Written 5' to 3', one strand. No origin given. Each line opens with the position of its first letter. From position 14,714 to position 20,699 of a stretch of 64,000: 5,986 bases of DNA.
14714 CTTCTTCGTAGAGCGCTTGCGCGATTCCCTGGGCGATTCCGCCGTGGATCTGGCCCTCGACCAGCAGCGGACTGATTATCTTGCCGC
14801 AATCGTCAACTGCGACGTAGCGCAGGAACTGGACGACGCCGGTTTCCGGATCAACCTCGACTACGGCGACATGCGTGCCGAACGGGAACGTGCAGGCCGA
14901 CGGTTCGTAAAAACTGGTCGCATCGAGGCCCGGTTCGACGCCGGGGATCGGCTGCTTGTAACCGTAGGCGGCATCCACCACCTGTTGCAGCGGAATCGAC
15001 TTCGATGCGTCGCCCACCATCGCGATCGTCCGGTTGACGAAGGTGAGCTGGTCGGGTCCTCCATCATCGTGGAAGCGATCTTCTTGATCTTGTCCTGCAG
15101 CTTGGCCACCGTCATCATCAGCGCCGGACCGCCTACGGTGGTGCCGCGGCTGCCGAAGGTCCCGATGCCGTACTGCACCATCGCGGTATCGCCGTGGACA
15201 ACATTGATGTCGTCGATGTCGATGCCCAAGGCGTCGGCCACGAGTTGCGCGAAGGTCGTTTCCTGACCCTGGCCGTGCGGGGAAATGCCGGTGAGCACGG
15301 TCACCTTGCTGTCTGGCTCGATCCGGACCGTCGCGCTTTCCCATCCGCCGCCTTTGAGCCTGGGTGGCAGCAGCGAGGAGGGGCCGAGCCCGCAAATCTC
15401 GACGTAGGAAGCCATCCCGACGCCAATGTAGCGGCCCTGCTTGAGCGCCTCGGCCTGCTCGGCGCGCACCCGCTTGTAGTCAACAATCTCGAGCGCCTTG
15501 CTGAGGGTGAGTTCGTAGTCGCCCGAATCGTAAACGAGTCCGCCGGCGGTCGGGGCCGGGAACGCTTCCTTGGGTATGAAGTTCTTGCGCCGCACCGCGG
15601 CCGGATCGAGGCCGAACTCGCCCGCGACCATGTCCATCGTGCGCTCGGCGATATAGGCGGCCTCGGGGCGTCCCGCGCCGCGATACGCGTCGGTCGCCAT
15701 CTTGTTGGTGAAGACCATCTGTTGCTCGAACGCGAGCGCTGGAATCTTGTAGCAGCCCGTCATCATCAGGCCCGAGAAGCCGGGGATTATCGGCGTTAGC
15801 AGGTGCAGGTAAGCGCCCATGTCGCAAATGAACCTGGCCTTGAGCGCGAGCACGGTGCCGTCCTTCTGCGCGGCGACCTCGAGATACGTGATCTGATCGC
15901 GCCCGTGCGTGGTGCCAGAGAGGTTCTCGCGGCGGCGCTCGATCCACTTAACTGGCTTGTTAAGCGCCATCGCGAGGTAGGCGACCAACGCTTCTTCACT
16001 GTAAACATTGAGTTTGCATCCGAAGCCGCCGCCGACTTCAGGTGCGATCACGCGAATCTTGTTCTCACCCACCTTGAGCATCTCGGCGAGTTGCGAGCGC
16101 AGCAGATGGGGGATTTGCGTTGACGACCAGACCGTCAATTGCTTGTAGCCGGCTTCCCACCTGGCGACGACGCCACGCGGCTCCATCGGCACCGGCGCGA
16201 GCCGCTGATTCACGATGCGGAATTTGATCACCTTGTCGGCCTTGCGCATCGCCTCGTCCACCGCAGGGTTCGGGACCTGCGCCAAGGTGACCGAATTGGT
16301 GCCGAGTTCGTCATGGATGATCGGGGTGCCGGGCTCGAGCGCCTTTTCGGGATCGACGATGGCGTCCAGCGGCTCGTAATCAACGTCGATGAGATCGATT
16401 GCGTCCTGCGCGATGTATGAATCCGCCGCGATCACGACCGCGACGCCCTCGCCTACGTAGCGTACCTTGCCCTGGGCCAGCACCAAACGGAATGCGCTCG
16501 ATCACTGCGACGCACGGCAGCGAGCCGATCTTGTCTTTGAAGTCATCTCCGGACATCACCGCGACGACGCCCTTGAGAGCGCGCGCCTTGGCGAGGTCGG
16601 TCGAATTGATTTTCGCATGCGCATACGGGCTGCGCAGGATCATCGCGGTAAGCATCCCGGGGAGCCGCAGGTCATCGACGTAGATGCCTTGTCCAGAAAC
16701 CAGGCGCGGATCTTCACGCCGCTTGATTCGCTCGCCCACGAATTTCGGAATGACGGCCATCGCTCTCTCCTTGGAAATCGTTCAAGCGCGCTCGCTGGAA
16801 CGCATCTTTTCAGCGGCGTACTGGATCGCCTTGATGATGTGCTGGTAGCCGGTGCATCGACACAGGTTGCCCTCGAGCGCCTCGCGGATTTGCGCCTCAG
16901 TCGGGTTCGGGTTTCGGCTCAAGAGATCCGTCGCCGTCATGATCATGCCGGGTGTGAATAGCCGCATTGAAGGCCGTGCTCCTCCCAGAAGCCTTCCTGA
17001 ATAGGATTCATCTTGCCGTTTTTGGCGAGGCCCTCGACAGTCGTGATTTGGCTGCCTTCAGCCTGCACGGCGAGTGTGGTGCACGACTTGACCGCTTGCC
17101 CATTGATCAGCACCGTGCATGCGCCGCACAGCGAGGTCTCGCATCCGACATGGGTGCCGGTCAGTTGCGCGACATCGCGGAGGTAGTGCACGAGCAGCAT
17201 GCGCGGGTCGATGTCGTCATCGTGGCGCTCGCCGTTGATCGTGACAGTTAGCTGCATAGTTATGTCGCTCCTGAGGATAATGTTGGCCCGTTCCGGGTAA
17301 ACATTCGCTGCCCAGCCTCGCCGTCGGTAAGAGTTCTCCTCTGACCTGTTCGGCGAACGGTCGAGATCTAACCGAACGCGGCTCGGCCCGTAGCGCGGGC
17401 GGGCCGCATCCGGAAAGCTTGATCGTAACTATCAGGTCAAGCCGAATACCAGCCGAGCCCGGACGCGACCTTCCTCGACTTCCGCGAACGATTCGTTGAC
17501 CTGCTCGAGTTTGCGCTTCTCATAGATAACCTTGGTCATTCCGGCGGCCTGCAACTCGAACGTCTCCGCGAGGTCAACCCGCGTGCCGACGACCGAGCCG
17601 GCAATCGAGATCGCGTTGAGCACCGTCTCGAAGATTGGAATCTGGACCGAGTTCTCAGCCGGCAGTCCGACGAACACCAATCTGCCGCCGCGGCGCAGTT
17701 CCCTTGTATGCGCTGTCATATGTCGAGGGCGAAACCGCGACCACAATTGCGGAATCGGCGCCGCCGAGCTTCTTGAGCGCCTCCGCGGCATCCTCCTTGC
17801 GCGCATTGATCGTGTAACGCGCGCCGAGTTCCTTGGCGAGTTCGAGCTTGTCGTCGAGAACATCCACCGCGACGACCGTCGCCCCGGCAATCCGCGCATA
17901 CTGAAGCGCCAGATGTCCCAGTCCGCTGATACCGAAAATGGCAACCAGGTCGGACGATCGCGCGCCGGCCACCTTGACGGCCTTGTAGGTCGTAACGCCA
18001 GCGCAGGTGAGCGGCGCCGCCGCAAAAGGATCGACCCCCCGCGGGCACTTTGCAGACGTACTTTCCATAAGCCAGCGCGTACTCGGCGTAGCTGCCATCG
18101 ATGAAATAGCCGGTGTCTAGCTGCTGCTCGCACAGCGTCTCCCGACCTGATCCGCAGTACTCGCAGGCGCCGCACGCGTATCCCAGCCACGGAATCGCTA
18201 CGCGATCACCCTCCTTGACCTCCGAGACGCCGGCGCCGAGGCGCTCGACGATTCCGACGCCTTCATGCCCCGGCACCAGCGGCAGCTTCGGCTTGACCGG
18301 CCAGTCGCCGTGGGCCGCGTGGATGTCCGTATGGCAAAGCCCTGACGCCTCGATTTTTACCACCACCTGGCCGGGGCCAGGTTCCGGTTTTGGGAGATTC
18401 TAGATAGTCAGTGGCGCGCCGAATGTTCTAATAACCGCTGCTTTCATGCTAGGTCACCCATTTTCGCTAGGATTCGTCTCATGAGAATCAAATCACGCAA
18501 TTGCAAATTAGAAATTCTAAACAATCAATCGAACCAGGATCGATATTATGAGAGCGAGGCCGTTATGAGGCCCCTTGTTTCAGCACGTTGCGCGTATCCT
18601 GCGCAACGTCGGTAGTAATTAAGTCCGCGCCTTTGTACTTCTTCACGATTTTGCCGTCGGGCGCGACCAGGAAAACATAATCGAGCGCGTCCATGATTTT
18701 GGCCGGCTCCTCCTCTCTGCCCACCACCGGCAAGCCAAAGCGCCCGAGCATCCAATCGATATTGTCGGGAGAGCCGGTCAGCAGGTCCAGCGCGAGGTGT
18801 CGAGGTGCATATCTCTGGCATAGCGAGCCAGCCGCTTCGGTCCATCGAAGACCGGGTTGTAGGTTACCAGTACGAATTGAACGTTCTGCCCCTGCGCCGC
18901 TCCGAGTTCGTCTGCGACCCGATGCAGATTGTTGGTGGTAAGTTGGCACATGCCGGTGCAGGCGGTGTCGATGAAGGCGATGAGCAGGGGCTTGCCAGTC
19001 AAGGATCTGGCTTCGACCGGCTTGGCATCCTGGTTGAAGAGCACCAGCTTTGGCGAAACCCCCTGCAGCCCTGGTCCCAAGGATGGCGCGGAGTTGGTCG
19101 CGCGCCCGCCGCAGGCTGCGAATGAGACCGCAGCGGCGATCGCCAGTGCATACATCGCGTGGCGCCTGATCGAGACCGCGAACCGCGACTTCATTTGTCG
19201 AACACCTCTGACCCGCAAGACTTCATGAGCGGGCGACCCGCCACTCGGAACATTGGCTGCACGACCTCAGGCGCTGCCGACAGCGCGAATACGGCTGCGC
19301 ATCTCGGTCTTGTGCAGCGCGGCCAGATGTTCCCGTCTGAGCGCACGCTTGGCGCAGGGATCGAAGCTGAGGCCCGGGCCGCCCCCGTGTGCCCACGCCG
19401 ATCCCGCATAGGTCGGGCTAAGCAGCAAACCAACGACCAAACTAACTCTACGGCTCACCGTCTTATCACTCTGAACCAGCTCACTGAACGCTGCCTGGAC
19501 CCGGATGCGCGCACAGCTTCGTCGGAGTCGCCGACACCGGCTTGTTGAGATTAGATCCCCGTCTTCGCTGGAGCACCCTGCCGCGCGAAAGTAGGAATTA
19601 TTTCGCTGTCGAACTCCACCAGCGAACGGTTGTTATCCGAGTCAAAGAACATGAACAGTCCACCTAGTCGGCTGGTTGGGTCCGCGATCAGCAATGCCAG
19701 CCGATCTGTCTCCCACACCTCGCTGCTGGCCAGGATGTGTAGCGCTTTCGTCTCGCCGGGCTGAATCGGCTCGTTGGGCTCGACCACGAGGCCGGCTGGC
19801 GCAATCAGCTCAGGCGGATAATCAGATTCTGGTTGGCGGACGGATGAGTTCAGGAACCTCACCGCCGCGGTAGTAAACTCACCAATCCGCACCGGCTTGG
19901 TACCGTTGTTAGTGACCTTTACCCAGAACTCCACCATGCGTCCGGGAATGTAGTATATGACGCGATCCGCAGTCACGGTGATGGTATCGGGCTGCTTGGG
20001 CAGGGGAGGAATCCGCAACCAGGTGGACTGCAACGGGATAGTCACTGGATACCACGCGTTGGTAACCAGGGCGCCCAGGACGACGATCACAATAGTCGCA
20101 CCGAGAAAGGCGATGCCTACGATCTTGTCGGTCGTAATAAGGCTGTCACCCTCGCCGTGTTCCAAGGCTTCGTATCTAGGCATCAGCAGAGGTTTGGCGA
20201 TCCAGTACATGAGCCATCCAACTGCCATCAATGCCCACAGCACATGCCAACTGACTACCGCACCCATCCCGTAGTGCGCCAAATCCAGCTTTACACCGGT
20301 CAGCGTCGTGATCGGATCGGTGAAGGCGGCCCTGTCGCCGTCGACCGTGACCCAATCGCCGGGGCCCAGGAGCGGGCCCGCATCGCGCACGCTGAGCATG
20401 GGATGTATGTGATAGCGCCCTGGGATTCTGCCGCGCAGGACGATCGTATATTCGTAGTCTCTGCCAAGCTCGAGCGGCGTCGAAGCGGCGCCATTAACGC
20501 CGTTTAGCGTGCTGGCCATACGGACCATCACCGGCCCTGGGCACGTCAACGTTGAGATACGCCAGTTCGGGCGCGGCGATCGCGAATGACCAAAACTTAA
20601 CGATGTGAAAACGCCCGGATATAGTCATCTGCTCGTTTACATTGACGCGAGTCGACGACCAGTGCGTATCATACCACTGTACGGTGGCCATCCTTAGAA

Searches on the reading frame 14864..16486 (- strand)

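Call 11: search_protein_families(library=pfam, proteins=[window:14864-16486:-], max_evalue=0.01)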
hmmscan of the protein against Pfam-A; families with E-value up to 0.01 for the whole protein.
window:14864-16486:- (541 aa): 3 families
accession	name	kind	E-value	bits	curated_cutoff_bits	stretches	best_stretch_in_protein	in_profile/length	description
PF02738.23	MoCoBD_1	-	2.5e-81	272.8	27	1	58-303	2-244/244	Molybdopterin cofactor-binding domain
PF20256.3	MoCoBD_2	-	3.6e-39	135.4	27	1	330-480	1-145/283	Molybdopterin cofactor-binding domain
PF01315.27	Ald_Xan_dh_C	-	3.1e-09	37.6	31.3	1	2-40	71-109/110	Aldehyde oxidase and xanthine dehydrogenase, a/b hammerhead domain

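Call 12: search_protein_families(library=padloc, proteins=[window:14864-16486:-], max_evalue=0.001)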
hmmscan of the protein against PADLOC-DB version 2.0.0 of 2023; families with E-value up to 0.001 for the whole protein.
window:14864-16486:- (541 aa): 0 families

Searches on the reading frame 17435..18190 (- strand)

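Call 11: search_protein_families(library=pfam, proteins=[window:17435-18190:-], max_evalue=0.01)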
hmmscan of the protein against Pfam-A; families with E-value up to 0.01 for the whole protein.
window:17435-18190:- (252 aa): 1 family
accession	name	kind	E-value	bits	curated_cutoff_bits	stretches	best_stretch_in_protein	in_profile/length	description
PF00107.32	ADH_zinc_N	-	3.1e-05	24.4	31.8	1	163-213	77-126/129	Zinc-binding dehydrogenase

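Call 12: search_protein_families(library=padloc, proteins=[window:17435-18190:-], max_evalue=0.001)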
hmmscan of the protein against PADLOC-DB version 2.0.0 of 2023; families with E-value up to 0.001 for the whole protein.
window:17435-18190:- (252 aa): 0 families

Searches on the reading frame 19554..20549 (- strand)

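Call 11: search_protein_families(library=pfam, proteins=[window:19554-20549:-], max_evalue=0.01)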
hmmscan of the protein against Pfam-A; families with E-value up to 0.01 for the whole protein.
window:19554-20549:- (332 aa): 1 family
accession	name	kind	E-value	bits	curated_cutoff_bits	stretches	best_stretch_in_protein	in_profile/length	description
PF04744.17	Monooxygenase_B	-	9.5e-109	364.5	22.7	1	2-321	59-380/380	Monooxygenase subunit B protein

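Call 12: search_protein_families(library=padloc, proteins=[window:19554-20549:-], max_evalue=0.001)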
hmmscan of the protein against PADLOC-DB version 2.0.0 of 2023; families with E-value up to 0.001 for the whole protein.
window:19554-20549:- (332 aa): 0 families
